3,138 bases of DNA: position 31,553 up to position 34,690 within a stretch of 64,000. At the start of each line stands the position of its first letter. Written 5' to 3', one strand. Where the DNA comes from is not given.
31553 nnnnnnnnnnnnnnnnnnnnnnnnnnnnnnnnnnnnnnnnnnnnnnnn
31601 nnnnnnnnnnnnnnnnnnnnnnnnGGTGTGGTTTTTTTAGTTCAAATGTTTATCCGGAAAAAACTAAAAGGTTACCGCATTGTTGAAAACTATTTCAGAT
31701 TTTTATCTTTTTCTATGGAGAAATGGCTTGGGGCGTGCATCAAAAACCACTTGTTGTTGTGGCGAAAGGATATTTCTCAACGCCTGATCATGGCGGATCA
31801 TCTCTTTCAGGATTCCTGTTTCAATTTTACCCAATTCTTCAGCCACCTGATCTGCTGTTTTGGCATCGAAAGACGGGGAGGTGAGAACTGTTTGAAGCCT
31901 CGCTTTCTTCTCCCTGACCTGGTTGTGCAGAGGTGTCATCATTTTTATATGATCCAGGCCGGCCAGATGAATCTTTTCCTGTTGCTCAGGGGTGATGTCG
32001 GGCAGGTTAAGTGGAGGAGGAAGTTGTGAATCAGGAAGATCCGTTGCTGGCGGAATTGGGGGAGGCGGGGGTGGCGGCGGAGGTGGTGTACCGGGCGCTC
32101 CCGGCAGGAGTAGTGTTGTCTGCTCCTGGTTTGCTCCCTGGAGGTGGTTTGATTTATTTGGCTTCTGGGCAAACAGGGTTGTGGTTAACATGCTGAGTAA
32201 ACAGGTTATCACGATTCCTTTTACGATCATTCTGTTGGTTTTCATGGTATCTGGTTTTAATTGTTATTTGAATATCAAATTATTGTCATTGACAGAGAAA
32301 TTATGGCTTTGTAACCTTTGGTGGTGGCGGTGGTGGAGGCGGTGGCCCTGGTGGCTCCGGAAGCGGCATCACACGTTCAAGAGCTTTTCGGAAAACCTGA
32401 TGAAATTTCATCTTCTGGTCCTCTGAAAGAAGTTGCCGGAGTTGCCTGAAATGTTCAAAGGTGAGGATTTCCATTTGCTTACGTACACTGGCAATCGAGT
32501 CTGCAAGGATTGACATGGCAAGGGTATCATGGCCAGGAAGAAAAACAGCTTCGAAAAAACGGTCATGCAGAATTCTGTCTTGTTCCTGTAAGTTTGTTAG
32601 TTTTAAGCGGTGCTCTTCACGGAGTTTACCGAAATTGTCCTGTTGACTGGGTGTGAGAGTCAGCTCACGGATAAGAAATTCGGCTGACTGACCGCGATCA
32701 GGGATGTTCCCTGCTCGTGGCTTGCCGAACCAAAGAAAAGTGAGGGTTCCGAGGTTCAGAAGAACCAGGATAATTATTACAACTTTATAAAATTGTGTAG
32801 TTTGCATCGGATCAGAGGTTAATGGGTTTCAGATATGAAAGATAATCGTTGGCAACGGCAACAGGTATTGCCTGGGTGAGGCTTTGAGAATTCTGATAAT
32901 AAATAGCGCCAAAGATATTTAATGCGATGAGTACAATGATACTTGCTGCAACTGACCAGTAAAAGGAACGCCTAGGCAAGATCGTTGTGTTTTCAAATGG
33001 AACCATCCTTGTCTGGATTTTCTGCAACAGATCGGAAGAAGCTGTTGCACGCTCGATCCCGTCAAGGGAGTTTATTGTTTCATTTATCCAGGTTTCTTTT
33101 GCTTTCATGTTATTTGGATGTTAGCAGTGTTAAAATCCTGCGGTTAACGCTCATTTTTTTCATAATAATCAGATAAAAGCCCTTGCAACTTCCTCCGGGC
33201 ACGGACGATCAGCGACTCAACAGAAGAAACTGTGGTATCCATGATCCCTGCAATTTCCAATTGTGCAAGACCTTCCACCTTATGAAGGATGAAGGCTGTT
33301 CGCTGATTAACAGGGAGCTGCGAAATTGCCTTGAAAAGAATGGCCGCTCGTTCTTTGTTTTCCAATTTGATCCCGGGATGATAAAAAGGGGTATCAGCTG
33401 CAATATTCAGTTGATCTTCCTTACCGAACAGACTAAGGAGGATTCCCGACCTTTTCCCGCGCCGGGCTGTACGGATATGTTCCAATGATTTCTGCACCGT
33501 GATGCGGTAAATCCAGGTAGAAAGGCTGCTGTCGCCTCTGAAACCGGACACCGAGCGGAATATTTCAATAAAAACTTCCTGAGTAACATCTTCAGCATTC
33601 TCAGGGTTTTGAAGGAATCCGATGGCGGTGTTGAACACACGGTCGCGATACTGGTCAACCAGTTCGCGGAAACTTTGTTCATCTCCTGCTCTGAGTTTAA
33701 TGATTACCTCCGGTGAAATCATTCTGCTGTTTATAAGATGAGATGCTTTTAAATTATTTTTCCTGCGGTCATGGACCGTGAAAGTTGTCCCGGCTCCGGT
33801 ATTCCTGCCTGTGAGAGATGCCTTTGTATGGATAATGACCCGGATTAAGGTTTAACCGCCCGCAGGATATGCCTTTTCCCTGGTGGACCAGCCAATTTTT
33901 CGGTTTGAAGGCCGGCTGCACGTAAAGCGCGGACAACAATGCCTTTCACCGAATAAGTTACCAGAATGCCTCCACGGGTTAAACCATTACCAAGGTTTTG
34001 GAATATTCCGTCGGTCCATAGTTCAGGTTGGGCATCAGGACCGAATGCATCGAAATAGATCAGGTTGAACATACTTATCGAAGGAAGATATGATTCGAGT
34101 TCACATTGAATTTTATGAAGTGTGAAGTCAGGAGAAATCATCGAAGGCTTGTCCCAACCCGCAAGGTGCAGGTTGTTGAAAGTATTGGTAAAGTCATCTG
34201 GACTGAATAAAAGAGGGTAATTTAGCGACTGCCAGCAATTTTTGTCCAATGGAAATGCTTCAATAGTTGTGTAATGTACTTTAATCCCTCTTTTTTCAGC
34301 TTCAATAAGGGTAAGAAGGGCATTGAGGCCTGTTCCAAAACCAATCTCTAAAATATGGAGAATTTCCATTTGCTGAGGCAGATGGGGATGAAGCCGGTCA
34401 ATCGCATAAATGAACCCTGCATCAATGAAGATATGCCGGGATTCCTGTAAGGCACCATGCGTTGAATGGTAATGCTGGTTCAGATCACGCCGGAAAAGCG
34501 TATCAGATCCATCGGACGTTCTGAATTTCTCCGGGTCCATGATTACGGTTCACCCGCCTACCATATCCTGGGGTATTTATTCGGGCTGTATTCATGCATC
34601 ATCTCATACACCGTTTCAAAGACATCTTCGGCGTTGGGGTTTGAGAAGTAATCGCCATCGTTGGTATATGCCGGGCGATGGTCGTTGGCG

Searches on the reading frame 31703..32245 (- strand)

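Call 80: search_protein_families(library=pfam, proteins=[window:31703-32245:-])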
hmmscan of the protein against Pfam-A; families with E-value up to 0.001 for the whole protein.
window:31703-32245:- (180 aa): 1 family
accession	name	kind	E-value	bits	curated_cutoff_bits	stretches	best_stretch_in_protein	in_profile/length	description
PF13801.11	Metal_resist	-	3e-11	44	29.2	1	56-164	19-122/125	Heavy-metal resistance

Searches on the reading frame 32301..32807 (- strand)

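Call 80: search_protein_families(library=pfam, proteins=[window:32301-32807:-])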
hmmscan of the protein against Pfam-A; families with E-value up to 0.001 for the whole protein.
window:32301-32807:- (168 aa): 2 families
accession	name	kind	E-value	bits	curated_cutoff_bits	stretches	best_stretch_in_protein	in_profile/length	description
PF13801.11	Metal_resist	-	7.7e-06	26.5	29.2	1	14-133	2-124/125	Heavy-metal resistance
PF07813.17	LTXXQ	-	7.4e-05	23.8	24.3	1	41-137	5-98/100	LTXXQ motif family protein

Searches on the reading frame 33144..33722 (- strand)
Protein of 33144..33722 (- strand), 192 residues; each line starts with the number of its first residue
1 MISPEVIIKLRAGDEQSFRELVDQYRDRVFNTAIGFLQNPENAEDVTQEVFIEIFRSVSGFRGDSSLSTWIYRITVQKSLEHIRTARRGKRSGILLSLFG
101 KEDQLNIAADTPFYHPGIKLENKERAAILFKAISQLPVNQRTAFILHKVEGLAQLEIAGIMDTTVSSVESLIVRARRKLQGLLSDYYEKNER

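Call 80: search_protein_families(library=pfam, proteins=[window:33144-33722:-])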
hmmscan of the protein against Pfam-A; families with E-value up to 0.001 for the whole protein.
window:33144-33722:- (192 aa): 5 families
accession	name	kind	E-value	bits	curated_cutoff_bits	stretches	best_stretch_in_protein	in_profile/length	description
PF04542.20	Sigma70_r2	-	8.8e-17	61.1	24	1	21-88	1-70/71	Sigma-70 region 2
PF08281.18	Sigma70_r4_2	-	3.1e-15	56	25.7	1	129-179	4-54/54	Sigma-70, region 4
PF22233.2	PhyR_sigma-like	-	2.2e-06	27.8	27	1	135-177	3-45/50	Response regulator PhyR, sigma-like domain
PF04545.22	Sigma70_r4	-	2.5e-06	27.3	24.1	1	132-180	1-49/50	Sigma-70, region 4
PF07638.17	Sigma70_ECF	-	0.00085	19.7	21.1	0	7-181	8-181/185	ECF sigma factor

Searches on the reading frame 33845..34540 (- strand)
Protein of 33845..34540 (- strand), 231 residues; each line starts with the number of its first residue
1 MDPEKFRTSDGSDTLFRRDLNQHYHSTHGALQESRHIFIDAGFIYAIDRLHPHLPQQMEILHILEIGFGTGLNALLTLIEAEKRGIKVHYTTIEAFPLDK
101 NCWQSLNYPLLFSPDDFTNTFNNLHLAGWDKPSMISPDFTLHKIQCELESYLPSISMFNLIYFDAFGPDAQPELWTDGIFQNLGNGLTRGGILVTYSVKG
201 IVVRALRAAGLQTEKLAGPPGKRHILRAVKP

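Call 47: search_protein_families(library=pfam, proteins=[window:33845-34540:-])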
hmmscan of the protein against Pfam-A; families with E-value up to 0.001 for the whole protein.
window:33845-34540:- (231 aa): 1 family
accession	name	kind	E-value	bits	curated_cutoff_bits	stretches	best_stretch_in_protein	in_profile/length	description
PF05430.17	Methyltransf_30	-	7.4e-16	58.6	22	1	156-231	49-124/124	S-adenosyl-L-methionine-dependent methyltransferase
